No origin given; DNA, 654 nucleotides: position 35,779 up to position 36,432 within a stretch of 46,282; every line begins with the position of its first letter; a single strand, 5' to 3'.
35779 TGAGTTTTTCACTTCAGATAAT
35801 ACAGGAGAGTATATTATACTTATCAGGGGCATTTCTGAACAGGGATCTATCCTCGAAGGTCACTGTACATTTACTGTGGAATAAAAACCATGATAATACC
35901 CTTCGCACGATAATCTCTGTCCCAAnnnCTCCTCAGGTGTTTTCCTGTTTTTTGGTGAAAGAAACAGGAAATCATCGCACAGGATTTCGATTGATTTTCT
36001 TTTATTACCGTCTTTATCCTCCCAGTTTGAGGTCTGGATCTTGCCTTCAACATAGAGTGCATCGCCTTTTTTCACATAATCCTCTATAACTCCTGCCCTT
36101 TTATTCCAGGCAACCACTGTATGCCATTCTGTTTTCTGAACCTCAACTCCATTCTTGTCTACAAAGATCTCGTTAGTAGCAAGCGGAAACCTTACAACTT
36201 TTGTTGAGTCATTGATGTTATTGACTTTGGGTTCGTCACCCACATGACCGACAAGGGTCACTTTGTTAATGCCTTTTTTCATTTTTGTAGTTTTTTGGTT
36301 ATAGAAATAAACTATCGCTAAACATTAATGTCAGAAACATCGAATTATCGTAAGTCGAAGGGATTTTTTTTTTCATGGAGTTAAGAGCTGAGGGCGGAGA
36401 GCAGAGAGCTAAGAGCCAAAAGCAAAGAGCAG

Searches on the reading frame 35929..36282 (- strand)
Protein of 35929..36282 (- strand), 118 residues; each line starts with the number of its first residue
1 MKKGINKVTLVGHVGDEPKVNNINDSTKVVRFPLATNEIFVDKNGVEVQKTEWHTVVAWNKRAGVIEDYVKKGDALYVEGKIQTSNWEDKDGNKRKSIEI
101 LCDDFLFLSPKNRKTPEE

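Call 55: find_related_loci(query=window:35929-36282:-, collection=metagenome_contigs, flank=2500)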
Query window:35929-36282:- (118 aa) in metagenome_contigs; peptide patterns used: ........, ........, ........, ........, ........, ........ (x = any residue, [..] = any of these).
309 stretches matched a pattern; 167 encode a relative of the query (tblastn E <= 1e-3); the best 80 are kept; 79 distinct loci.
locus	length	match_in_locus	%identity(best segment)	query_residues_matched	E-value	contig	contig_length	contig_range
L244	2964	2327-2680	96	1-118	3e-74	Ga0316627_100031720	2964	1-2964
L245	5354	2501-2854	96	1-118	1e-73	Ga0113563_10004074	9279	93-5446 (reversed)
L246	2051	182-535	95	1-118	2e-75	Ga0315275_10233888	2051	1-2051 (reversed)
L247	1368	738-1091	95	1-118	2e-77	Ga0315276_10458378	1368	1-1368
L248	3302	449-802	95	1-118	2e-73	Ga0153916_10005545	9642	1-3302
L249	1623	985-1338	95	1-118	3e-76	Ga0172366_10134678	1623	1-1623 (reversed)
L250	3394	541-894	93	1-118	3e-72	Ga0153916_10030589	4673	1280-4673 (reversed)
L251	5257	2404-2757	92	1-118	6e-72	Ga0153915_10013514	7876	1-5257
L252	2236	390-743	81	1-118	4e-63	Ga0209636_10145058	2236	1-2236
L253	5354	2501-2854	81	1-118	1e-61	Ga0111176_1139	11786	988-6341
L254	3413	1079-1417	81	1-113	1e-60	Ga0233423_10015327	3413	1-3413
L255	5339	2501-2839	81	1-113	2e-59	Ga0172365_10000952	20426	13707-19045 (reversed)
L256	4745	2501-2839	81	1-113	2e-59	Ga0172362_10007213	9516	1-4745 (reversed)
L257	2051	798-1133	67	1-112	5e-48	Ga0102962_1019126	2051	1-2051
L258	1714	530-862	68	1-111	7e-48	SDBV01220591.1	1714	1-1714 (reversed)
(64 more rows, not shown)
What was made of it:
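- Tried and rejected: The ssb search in metagenomes succeeded (call 55).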
